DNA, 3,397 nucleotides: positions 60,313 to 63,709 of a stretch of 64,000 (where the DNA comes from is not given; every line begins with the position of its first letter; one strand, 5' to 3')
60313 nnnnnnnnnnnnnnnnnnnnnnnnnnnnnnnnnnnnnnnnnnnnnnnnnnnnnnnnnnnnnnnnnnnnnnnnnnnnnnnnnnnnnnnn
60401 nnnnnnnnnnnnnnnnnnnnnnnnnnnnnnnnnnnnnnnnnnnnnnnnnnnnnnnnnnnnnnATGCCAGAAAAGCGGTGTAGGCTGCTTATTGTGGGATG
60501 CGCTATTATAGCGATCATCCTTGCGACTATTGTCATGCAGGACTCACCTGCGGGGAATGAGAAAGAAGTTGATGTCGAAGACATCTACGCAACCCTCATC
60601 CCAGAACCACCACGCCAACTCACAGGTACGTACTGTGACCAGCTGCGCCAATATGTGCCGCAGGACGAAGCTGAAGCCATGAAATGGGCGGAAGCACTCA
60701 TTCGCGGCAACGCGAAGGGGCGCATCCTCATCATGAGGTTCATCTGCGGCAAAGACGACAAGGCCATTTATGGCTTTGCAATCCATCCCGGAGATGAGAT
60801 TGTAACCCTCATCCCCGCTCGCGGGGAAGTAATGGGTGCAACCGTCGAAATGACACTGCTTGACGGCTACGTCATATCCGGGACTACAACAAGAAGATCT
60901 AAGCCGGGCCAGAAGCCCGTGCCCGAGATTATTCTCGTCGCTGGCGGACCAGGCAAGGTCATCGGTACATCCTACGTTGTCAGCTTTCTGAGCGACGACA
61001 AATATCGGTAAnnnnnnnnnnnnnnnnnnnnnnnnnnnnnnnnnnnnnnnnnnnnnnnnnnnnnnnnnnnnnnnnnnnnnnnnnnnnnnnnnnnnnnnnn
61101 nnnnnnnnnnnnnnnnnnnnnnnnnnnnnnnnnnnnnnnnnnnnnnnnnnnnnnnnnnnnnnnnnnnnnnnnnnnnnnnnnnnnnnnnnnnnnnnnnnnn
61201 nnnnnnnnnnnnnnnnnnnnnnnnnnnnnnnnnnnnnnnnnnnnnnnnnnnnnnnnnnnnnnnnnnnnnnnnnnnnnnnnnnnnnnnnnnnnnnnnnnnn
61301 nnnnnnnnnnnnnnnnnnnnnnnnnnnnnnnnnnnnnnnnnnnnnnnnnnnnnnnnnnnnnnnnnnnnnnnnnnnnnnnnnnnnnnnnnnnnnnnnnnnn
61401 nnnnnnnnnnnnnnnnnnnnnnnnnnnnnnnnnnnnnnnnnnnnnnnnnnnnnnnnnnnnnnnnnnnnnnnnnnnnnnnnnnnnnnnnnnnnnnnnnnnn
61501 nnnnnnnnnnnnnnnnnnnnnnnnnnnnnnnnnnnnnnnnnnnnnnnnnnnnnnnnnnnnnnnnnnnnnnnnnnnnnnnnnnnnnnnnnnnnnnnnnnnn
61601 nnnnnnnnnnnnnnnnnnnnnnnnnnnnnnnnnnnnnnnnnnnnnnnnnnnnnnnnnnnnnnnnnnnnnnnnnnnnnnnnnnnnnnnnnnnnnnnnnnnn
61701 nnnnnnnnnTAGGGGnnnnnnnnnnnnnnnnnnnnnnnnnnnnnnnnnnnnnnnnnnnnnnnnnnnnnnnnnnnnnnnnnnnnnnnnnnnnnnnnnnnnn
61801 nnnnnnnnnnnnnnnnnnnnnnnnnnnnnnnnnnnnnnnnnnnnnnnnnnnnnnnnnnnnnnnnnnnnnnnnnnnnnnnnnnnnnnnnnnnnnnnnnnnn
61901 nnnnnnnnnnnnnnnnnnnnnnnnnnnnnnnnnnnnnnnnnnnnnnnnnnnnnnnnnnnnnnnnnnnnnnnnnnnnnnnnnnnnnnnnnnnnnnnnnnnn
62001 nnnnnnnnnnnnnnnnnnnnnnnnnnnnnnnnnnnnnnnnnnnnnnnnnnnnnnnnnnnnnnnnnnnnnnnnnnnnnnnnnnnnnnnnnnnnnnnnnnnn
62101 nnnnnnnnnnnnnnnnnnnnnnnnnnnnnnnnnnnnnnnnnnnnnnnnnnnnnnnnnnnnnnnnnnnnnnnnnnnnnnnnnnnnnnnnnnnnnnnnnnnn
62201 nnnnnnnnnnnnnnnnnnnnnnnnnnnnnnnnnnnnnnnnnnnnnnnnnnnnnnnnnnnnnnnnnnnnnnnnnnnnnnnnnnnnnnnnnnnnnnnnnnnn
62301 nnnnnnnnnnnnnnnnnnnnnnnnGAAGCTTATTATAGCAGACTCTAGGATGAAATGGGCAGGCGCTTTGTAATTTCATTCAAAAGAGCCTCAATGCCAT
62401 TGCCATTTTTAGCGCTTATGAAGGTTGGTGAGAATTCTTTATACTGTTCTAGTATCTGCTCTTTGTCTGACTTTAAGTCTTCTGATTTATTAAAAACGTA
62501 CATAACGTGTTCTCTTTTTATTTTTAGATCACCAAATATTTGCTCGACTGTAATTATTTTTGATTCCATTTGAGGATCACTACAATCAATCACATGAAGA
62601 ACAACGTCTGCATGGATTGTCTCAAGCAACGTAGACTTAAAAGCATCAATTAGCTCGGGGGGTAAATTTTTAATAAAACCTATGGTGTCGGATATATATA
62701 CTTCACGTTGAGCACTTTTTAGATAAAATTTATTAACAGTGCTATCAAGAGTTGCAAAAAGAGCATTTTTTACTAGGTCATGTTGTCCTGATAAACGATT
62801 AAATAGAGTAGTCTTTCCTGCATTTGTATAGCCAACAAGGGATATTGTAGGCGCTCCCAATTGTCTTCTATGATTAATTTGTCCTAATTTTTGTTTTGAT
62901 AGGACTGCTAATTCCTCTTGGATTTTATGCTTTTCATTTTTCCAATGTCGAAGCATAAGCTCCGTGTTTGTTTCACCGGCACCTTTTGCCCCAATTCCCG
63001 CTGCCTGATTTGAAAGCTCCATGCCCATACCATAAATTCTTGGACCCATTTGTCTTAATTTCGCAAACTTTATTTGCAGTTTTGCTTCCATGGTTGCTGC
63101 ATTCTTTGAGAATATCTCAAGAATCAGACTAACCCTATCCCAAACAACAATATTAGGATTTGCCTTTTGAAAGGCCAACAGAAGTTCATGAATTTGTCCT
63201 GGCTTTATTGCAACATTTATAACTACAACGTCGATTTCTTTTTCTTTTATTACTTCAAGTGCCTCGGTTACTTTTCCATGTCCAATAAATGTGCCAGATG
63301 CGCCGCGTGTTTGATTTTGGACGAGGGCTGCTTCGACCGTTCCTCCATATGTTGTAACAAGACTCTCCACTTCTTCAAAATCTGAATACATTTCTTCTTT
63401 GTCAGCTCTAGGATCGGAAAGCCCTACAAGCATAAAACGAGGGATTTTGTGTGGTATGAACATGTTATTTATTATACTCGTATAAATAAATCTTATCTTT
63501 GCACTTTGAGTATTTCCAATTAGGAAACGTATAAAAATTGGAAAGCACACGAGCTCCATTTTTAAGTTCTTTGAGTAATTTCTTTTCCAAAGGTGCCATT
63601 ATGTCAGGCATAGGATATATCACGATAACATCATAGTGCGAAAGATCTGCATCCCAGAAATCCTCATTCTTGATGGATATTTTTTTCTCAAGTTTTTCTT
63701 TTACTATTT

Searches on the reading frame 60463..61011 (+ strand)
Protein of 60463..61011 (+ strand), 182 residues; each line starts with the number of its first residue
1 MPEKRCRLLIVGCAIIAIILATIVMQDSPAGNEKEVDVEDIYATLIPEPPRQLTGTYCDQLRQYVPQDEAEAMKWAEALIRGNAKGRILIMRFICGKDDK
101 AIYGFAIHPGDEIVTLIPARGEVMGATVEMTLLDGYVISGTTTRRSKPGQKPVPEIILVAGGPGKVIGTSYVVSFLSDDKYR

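Call 5: search_protein_families(library=pfam, proteins=[window:60463-61011:+], max_evalue=0.01)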
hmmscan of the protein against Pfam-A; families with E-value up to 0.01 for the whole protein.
window:60463-61011:+ (182 aa): 0 families

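Call 6: search_protein_families(library=ncbifam, proteins=[window:60463-61011:+], max_evalue=1)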
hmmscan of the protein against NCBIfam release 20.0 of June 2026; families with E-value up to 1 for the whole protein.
window:60463-61011:+ (182 aa): 0 families

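Call 82: find_homologous_proteins(query=window:60463-61008:+, max_evalue=0.001)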
Query window:60463-61008:+ (182 aa): 1 proteins with E <= 0.001 among 81 candidates.
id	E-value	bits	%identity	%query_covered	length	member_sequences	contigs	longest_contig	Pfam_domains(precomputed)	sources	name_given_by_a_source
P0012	5.7e-116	402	100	100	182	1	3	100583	-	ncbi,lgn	-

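Call 83: find_encoding_contigs(protein=P0012, flank=10000, max_places=4)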
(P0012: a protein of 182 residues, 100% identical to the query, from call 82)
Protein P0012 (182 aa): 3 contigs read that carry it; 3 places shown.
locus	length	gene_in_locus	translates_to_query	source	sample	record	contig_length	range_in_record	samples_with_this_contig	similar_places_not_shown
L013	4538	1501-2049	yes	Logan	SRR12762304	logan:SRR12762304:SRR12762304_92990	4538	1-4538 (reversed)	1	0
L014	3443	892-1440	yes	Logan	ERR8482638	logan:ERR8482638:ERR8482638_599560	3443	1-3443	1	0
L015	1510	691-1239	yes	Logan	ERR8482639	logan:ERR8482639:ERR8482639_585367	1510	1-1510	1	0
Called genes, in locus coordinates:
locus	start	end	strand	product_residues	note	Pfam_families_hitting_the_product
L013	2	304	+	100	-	?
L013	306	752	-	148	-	PF00072:Response_reg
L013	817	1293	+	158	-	-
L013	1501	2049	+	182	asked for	-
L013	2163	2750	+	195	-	PF14014:DUF4230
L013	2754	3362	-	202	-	PF23477:zf_Tbcl_2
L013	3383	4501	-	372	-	PF13167:GTP-bdg_N, PF16360:GTP-bdg_M, PF03193:RsgA_GTPase (faint), PF01926:MMR_HSR1, PF02421:FeoB_N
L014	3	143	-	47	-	?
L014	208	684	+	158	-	-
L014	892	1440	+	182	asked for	-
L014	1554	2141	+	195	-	PF14014:DUF4230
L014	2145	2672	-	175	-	PF23477:zf_Tbcl_2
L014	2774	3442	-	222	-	?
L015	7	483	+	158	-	-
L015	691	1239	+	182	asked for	-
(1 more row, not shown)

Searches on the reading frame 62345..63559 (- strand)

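Call 79: search_protein_families(library=ncbifam, proteins=[window:62345-63559:-], max_evalue=0.00001)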
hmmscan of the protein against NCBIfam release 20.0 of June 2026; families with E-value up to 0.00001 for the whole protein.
window:62345-63559:- (404 aa): 14 families
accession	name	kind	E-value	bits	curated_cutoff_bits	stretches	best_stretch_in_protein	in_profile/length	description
TIGR03156.1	GTP_HflX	equivalog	3.5e-99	332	216.75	1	43-400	3-351/351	GTPase HflX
NF008280.0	PRK11058.1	equivalog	1.1e-65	222.1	441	1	55-400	21-361/426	ribosome rescue GTPase HflX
TIGR03594.1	GTPase_EngA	equivalog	1.5e-18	67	306.7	1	237-401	1-161/432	ribosome biogenesis GTPase Der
NF000908.1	PRK00089.1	equivalog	4.9e-13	49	237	1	238-402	5-169/291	GTPase Era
TIGR03918.1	GTP_HydF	equivalog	4.3e-11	42.3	325.55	1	238-401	9-168/392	[FeFe] hydrogenase H-cluster maturation GTPase HydF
NF008956.1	PRK12299.1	equivalog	8.4e-11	41.4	300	1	239-399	161-324/327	GTPase ObgE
TIGR00436.1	era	equivalog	4.4e-10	39.4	116.25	1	239-401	3-164/270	GTPase Era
TIGR02729.1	Obg_CgtA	equivalog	1.5e-09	37.4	280.25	1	239-399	160-327/329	Obg family GTPase CgtA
NF003661.0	PRK05291.1-3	equivalog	2.4e-09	37.1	380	1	238-399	218-369/448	tRNA uridine-5-carboxymethylaminomethyl(34) synthesis GTPase MnmE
TIGR00450.1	mnmE_trmE_thdF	equivalog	2.6e-09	36.7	252.6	1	221-400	189-363/446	tRNA uridine-5-carboxymethylaminomethyl(34) synthesis GTPase MnmE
NF002828.0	PRK03003.1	equivalog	4e-09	35.6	631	1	208-402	12-202/477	ribosome biogenesis GTPase Der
TIGR00231.1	small_GTP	domain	7.7e-08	32.3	42.5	1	238-396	5-162/164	GTP-binding protein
NF008955.0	PRK12297.1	equivalog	1.1e-07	31.1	406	1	239-400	162-328/429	GTPase ObgE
NF007071.0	PRK09518.1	equivalog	2.4e-06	26.3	953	1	217-400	251-431/706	bifunctional cytidylate kinase/GTPase Der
